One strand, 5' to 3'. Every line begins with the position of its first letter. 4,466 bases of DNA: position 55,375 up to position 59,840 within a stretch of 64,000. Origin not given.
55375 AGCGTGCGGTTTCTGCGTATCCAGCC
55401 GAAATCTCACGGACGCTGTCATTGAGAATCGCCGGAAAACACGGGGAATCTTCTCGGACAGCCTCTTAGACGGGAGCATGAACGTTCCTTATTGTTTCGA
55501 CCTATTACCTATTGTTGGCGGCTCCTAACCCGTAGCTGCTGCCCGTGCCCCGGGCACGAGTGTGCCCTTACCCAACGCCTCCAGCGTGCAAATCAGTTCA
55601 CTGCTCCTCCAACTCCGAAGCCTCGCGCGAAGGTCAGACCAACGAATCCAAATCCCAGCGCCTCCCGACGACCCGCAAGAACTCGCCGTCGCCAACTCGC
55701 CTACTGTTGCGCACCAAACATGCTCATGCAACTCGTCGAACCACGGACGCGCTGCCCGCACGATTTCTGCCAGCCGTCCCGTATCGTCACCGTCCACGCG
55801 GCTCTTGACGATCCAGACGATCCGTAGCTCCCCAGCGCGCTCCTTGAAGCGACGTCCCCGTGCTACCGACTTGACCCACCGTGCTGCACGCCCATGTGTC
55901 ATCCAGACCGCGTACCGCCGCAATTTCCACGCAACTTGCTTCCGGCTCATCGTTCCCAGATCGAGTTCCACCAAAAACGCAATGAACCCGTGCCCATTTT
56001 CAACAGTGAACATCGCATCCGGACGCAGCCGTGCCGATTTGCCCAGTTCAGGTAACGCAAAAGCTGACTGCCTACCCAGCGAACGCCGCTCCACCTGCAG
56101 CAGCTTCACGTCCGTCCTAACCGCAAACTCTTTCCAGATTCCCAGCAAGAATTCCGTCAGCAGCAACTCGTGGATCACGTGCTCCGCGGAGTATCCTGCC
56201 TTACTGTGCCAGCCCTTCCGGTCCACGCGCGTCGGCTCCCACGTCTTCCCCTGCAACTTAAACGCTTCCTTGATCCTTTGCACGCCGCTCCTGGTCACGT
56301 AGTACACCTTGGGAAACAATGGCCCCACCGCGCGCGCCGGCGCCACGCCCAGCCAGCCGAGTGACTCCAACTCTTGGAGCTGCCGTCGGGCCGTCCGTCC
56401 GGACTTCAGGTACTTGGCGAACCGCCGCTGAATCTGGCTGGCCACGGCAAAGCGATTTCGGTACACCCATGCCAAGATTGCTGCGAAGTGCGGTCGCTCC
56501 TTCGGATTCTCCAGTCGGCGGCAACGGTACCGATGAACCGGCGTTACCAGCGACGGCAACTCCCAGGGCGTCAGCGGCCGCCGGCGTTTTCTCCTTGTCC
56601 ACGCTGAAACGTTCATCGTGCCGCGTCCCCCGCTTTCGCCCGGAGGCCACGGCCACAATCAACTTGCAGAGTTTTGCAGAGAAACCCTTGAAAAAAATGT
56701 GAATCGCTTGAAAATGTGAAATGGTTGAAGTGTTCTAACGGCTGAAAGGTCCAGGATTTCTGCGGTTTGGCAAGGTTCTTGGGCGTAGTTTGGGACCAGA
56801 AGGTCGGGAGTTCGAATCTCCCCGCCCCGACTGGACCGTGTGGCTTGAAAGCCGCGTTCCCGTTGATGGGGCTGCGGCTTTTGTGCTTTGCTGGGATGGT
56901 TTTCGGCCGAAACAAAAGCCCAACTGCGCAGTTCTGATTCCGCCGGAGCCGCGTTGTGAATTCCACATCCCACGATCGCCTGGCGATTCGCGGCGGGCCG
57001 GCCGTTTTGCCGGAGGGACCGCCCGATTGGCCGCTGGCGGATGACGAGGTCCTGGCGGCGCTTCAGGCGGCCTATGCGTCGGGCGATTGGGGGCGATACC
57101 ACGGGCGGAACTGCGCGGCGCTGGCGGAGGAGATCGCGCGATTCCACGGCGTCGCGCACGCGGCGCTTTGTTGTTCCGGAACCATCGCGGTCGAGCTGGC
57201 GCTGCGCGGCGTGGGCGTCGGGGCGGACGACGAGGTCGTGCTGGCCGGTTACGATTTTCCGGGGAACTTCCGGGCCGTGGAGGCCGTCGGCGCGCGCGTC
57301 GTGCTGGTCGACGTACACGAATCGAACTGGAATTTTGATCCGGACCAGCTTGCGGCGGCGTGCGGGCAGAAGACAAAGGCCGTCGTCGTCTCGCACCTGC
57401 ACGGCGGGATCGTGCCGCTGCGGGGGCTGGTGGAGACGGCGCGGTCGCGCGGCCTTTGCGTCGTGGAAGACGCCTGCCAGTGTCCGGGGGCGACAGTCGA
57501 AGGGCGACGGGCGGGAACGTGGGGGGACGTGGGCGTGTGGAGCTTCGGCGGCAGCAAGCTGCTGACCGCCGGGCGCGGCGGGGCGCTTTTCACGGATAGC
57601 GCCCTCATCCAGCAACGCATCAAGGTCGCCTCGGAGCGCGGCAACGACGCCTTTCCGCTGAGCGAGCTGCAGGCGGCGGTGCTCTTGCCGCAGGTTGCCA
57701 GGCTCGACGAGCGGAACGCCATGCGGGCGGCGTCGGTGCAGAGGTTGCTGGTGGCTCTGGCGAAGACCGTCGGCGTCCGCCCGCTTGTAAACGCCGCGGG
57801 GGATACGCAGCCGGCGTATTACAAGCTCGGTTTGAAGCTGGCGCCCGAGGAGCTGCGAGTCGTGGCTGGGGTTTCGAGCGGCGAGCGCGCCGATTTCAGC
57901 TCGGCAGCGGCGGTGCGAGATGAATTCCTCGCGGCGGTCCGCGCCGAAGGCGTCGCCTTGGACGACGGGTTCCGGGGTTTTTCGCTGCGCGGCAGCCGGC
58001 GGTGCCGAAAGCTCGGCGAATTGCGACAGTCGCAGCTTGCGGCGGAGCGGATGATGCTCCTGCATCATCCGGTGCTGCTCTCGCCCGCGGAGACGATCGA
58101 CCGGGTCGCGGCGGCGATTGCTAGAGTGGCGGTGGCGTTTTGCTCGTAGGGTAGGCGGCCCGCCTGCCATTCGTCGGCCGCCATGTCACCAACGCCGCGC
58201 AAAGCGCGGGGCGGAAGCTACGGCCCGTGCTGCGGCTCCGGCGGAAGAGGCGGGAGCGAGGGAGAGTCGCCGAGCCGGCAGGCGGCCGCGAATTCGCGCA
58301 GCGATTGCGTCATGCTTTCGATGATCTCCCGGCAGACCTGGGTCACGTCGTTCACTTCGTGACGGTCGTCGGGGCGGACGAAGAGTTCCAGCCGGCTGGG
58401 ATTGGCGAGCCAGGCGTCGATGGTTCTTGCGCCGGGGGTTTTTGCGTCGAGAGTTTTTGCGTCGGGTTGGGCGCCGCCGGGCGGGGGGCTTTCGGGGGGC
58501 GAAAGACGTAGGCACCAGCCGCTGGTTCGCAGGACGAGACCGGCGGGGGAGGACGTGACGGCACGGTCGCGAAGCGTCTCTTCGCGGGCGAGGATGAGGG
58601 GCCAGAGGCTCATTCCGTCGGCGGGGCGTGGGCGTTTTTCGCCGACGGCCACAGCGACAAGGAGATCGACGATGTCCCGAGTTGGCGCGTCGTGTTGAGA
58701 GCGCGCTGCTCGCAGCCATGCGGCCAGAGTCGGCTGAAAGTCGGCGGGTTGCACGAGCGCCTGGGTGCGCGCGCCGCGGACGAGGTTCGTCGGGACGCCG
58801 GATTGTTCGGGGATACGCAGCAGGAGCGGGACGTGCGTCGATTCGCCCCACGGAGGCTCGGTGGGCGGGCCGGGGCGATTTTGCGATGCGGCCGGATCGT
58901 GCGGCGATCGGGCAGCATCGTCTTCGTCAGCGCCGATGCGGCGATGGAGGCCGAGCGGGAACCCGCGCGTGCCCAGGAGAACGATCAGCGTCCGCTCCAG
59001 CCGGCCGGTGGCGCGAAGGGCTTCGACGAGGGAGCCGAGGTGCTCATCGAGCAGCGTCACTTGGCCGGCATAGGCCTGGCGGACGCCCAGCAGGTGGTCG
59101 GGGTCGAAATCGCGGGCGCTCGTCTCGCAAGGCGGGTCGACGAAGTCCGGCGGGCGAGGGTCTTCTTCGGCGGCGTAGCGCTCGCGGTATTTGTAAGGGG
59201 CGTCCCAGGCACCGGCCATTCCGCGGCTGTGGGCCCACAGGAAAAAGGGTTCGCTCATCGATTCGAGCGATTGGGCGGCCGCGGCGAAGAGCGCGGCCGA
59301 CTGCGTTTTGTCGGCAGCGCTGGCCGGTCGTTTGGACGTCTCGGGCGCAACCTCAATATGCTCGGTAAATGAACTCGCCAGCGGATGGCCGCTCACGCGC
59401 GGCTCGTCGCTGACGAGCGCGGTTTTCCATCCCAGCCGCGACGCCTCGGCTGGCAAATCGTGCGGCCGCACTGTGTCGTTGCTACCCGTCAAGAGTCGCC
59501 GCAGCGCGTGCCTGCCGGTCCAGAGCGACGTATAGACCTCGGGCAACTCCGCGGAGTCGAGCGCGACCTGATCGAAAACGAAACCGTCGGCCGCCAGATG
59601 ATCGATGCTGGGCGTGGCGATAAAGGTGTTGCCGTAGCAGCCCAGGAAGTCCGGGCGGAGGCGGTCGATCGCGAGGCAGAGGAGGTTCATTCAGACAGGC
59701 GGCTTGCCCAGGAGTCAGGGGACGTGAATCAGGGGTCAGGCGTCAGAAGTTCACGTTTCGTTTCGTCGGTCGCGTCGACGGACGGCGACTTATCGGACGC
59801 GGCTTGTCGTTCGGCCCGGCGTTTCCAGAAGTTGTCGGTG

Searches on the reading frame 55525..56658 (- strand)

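Call 9: search_protein_families(library=pfam, proteins=[window:55525-56658:-], max_evalue=0.01)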
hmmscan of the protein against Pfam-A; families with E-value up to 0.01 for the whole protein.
window:55525-56658:- (377 aa): 1 family
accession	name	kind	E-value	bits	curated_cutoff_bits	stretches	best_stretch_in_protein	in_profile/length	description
PF13814.12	Replic_Relax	-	5e-18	66.3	25.3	1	62-260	1-183/191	Replication-relaxation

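Call 97: search_protein_families(library=ncbifam, proteins=[window:55525-56658:-], max_evalue=0.001)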
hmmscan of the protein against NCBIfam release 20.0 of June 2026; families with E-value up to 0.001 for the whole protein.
window:55525-56658:- (377 aa): 0 families

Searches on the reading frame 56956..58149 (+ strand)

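Call 9: search_protein_families(library=pfam, proteins=[window:56956-58149:+], max_evalue=0.01)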
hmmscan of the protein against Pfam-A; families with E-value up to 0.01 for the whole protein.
window:56956-58149:+ (397 aa): 4 families
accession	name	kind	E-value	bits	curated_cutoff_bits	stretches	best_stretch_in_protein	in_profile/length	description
PF01041.23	DegT_DnrJ_EryC1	-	2.3e-54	185.4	19.8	1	29-386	4-357/360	DegT/DnrJ/EryC1/StrS aminotransferase family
PF00266.25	Aminotran_5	-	5.8e-07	29.3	21.5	1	72-176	67-179/371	Aminotransferase class-V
PF01212.27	Beta_elim_lyase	-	2.9e-06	27.2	27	1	35-230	17-228/288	Beta-eliminating lyase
PF01053.26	Cys_Met_Meta_PP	-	8.3e-05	21.7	27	1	44-180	45-181/381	Cys/Met metabolism PLP-dependent enzyme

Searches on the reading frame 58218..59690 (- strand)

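Call 9: search_protein_families(library=pfam, proteins=[window:58218-59690:-], max_evalue=0.01)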
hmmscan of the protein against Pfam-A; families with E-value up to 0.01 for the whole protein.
window:58218-59690:- (490 aa): 1 family
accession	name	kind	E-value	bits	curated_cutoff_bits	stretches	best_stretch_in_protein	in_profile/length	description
PF00884.28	Sulfatase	-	4.2e-19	69.4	25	1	2-326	2-299/301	Sulfatase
